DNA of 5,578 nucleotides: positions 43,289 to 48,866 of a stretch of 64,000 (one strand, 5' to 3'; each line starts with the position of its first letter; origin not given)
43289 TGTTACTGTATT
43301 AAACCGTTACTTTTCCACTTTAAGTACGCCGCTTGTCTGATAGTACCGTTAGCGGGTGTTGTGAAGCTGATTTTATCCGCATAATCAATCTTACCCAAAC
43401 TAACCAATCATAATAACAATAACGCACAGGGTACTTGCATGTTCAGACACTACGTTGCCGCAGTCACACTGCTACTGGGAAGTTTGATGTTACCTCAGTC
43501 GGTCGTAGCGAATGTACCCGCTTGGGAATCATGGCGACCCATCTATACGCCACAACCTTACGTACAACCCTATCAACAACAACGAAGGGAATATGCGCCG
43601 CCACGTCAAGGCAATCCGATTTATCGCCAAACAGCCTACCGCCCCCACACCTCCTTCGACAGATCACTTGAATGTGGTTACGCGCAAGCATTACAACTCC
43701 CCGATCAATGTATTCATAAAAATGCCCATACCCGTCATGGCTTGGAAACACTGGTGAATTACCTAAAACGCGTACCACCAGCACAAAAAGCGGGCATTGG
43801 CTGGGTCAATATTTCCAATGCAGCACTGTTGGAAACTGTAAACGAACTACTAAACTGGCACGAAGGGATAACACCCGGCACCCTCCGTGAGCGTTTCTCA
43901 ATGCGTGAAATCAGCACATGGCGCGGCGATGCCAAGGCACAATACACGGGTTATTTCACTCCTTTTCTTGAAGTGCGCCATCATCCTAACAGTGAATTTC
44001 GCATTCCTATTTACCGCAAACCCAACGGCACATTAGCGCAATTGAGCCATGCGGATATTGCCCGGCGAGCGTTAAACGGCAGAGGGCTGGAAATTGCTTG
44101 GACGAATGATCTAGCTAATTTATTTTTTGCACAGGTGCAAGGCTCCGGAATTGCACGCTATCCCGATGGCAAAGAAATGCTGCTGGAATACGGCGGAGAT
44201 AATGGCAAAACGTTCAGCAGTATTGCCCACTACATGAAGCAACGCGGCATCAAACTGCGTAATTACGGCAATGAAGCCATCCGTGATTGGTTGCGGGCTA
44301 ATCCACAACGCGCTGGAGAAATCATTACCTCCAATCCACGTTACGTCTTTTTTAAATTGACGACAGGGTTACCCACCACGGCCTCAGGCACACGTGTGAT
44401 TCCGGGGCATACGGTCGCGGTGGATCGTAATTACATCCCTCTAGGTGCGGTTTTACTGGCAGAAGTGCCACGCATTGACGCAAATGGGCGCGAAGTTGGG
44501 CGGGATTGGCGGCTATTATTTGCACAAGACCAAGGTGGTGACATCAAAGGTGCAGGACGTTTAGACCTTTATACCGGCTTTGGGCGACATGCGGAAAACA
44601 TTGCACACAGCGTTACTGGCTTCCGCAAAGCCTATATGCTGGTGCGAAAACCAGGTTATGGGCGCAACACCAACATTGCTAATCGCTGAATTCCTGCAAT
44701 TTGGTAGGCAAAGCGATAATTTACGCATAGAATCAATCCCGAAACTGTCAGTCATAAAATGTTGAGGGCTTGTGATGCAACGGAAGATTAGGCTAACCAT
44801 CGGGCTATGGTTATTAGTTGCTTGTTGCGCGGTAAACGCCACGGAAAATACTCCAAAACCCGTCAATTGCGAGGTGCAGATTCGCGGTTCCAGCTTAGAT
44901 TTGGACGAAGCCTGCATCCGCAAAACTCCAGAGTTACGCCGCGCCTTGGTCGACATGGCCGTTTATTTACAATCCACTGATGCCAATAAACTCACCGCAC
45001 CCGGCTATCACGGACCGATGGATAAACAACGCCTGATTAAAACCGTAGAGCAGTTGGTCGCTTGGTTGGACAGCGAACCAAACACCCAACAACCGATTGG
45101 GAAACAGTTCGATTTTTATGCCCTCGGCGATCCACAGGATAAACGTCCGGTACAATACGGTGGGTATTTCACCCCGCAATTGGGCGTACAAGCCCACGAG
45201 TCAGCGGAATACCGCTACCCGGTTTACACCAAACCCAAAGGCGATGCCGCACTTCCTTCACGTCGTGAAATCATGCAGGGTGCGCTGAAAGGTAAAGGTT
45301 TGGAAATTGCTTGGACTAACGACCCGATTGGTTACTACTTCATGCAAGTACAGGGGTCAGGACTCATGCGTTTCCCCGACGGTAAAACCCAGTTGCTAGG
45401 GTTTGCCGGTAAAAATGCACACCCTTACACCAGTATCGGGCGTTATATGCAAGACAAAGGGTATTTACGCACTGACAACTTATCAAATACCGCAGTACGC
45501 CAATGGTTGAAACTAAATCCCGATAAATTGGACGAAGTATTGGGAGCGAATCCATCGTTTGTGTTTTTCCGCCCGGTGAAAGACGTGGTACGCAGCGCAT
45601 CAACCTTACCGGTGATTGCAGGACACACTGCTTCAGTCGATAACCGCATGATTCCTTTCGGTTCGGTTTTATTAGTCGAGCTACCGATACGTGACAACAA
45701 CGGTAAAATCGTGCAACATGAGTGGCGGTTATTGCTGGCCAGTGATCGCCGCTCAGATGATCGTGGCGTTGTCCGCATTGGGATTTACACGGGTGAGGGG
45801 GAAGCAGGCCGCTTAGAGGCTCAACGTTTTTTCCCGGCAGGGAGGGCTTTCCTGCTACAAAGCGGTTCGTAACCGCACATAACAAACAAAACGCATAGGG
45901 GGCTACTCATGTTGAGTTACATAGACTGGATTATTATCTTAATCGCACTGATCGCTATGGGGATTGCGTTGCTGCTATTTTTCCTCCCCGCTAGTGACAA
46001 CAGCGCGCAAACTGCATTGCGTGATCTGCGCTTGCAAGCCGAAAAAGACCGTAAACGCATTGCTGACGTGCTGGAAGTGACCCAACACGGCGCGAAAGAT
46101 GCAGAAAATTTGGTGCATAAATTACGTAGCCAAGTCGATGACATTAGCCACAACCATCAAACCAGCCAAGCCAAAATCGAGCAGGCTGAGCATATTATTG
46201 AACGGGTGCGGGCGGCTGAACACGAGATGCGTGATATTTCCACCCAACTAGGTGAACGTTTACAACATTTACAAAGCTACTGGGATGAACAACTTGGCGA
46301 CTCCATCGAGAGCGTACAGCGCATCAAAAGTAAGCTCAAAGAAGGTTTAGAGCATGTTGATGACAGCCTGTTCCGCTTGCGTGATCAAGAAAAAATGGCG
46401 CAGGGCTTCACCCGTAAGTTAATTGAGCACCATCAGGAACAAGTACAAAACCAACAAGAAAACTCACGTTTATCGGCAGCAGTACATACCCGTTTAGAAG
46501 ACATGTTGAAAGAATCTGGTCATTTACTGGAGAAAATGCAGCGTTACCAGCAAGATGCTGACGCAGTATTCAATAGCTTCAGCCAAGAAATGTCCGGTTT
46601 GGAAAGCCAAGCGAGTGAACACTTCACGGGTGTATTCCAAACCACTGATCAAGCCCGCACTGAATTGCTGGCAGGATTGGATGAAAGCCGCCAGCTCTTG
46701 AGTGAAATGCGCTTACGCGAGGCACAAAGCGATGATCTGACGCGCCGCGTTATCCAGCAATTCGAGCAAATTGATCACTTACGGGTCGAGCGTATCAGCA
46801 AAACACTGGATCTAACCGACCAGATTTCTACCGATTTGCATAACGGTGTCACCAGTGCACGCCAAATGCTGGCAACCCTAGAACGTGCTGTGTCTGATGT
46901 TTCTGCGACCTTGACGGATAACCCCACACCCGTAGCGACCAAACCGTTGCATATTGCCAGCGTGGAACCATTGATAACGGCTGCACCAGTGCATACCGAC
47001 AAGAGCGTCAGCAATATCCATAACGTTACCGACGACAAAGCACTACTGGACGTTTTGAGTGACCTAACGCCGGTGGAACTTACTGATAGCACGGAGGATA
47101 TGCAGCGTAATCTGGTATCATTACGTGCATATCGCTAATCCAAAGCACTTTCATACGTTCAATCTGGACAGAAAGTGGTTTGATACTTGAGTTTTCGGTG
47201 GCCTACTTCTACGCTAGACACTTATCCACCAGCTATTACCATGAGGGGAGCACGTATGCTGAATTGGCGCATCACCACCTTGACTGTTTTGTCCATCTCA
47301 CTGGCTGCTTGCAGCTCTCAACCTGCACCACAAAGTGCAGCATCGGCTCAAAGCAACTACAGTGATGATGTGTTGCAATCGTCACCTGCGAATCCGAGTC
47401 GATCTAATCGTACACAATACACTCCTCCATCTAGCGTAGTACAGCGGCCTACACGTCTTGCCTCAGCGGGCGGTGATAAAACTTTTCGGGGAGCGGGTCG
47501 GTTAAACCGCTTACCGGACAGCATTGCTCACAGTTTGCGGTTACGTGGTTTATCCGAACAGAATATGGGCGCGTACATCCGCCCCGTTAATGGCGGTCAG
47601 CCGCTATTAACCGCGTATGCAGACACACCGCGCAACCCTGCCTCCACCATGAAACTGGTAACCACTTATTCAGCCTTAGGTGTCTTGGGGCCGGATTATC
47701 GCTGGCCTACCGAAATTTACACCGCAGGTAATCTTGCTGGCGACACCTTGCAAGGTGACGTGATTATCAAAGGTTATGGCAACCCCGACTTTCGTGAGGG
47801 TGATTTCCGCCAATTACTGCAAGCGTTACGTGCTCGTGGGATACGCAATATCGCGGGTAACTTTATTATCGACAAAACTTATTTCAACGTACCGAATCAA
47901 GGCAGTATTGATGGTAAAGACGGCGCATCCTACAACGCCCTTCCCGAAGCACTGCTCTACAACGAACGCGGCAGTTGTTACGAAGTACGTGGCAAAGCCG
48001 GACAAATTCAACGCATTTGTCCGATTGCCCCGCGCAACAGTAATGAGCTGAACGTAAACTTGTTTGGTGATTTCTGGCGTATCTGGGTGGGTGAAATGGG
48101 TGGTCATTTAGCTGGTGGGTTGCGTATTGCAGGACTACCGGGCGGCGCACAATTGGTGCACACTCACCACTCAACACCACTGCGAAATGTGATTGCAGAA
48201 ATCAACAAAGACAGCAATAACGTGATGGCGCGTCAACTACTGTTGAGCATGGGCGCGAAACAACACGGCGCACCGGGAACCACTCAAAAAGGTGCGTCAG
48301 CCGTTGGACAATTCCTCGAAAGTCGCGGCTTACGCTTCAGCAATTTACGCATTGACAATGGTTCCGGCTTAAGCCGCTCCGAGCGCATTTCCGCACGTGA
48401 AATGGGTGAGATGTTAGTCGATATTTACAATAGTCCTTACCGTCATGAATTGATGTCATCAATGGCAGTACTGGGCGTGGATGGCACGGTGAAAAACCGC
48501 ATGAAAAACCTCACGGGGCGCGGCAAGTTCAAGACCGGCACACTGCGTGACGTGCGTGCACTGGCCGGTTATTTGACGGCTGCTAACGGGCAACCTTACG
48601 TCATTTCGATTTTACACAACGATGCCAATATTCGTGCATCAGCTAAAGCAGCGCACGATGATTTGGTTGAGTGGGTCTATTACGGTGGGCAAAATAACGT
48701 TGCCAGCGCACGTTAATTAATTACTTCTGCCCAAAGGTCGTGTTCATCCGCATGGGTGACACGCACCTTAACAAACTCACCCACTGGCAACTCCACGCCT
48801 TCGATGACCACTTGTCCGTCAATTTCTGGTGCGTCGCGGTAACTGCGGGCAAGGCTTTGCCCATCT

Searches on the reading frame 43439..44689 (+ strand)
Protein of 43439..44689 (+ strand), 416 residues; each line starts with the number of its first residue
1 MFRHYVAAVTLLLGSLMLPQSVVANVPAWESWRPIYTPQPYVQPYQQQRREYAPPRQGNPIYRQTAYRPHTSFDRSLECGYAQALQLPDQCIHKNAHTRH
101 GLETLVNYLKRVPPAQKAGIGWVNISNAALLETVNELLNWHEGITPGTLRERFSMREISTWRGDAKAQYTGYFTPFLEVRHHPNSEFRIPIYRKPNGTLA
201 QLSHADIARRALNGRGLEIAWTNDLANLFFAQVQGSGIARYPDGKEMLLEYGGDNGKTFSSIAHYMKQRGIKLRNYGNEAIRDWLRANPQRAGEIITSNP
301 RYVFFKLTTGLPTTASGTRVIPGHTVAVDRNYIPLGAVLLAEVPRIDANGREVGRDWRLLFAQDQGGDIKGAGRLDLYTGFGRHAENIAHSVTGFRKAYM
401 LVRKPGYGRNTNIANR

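Call 8: search_protein_families(library=pfam, proteins=[window:43439-44689:+], max_evalue=0.001)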
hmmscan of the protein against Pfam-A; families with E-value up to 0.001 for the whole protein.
window:43439-44689:+ (416 aa): 2 families
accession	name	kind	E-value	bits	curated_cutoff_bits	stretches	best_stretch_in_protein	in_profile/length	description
PF03562.22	MltA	-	1.3e-33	116.7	24.3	2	204-306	59-163/163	MltA specific insert domain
PF06725.17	3D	-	8.1e-15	55.2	23.8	1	325-393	2-63/72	3D domain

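Call 16: find_encoding_contigs(protein=window:43439-44689:+, flank=10000, max_places=4)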
Protein window:43439-44689:+ (416 aa): no gene with exactly this product is on record in the collection.

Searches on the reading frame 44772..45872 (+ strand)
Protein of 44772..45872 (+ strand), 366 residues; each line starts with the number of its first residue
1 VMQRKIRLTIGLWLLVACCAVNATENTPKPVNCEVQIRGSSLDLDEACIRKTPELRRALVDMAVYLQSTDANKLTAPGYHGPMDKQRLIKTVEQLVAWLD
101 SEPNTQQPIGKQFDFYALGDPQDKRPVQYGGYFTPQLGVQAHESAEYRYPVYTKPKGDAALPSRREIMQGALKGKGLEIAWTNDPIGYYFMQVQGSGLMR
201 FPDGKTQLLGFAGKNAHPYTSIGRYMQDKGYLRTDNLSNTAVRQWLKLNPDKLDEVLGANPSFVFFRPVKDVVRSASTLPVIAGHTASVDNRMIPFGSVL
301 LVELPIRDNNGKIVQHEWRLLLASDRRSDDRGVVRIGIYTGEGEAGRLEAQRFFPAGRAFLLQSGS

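Call 8: search_protein_families(library=pfam, proteins=[window:44772-45872:+], max_evalue=0.001)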
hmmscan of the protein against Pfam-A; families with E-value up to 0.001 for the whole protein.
window:44772-45872:+ (366 aa): 2 families
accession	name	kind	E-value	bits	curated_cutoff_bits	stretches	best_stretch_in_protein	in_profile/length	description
PF03562.22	MltA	-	8.8e-40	136.8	24.3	1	161-267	56-163/163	MltA specific insert domain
PF06725.17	3D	-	0.00066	20.3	23.8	0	288-345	4-54/72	3D domain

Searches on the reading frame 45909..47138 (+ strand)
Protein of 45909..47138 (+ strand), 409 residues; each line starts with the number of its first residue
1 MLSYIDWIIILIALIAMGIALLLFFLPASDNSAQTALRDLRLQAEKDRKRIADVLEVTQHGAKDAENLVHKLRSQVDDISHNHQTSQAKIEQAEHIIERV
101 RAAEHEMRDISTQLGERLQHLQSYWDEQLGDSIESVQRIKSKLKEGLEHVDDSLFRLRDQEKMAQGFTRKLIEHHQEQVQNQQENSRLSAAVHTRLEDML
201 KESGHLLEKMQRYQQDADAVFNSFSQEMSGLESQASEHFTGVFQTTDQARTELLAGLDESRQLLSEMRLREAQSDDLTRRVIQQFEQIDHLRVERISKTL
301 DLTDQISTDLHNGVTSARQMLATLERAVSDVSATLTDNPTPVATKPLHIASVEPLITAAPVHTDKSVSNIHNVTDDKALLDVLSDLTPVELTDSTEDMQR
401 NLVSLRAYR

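Call 8: search_protein_families(library=pfam, proteins=[window:45909-47138:+], max_evalue=0.001)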
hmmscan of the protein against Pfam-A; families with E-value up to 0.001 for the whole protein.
window:45909-47138:+ (409 aa): 0 families

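Call 19: search_protein_families(library=pfam, proteins=[window:45909-47138:+], max_evalue=10)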
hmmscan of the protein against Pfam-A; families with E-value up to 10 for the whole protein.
window:45909-47138:+ (409 aa): 19 families
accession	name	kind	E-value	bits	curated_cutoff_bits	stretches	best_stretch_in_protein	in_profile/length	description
PF10157.14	BORCS6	-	0.0015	19.1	35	2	266-326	15-75/101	BLOC-1-related complex sub-unit 6 C-terminal helix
PF06013.18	WXG100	-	0.015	16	27.3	2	197-265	7-75/86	Proteins of 100 residues with WXG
PF07889.17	DUF1664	-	0.015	15.8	34.6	3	51-150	28-120/124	Protein of unknown function (DUF1664)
PF08702.15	Fib_alpha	-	0.016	15.8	29.9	2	62-141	30-109/143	Fibrinogen alpha/beta chain family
PF22016.2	DUF6933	-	0.017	15.4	27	2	61-144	58-140/157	Domain of unknown function (DUF6933)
PF16999.10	V-ATPase_G_2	-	0.026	15.6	28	1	83-140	14-73/104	Vacuolar (H+)-ATPase G subunit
PF20270.3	CATRA-C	-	0.028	15.6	24.6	1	268-342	28-109/137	CASPASE and TPR Repeat-Associated C-terminal domain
PF20117.4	DUF6507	-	0.08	13.9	25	0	292-343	7-56/120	Family of unknown function (DUF6507)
PF04513.17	Baculo_PEP_C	-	0.11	13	38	2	67-143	20-97/140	Baculovirus polyhedron envelope protein, PEP, C terminus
PF10193.14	Telomere_reg-2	-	0.13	13.1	23.6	1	70-126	9-60/112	Telomere length regulation protein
PF16523.10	betaPIX_CC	-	0.15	12.4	26.8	1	36-81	36-81/85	betaPIX coiled coil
PF04108.17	ATG17_like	-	0.22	11.4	43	1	43-141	199-282/355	Autophagy protein ATG17-like domain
PF14584.11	DUF4446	-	0.27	11.7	27.4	1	9-90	1-82/150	Protein of unknown function (DUF4446)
PF00015.26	MCPsignal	-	0.5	10.6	34.6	1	56-136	82-161/172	Methyl-accepting chemotaxis protein (MCP) signalling domain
PF11381.13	DUF3185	-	0.59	10.6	25.3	0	9-30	2-23/59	Protein of unknown function (DUF3185)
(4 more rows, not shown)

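Call 30: search_protein_families(library=ncbifam, proteins=[window:45909-47138:+], max_evalue=0.01)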
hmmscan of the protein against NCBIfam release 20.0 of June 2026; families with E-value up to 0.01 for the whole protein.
window:45909-47138:+ (409 aa): 1 family
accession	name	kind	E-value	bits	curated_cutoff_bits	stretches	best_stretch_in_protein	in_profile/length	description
TIGR02168.1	SMC_prok_B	equivalog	3.5e-05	21.7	567.35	2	162-383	671-890/1181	chromosome segregation protein SMC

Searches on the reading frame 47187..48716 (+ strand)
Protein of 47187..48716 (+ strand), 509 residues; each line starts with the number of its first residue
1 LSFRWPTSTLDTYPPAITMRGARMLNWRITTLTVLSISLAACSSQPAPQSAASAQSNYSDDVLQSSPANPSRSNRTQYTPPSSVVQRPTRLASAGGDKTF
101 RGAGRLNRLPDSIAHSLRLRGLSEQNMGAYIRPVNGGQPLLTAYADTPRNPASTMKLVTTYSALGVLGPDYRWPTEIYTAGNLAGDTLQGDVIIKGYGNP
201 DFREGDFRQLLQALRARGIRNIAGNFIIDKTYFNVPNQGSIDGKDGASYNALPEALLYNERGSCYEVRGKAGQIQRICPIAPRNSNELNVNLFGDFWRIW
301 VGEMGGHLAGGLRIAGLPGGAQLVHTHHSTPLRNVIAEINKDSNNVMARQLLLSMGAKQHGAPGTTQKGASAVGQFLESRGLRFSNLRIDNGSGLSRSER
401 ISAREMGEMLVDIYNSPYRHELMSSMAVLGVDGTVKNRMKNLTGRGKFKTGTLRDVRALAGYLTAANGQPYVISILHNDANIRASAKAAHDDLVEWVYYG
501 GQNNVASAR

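Call 8: search_protein_families(library=pfam, proteins=[window:47187-48716:+], max_evalue=0.001)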
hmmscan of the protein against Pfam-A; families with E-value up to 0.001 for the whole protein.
window:47187-48716:+ (509 aa): 2 families
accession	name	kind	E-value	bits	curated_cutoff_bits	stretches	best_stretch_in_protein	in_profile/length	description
PF02113.21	Peptidase_S13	-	3e-78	264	22.8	2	303-496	245-440/444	D-Ala-D-Ala carboxypeptidase 3 (S13) family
PF13354.11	Beta-lactamase2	-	5.4e-05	23.1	22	1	370-476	100-213/214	Beta-lactamase enzyme family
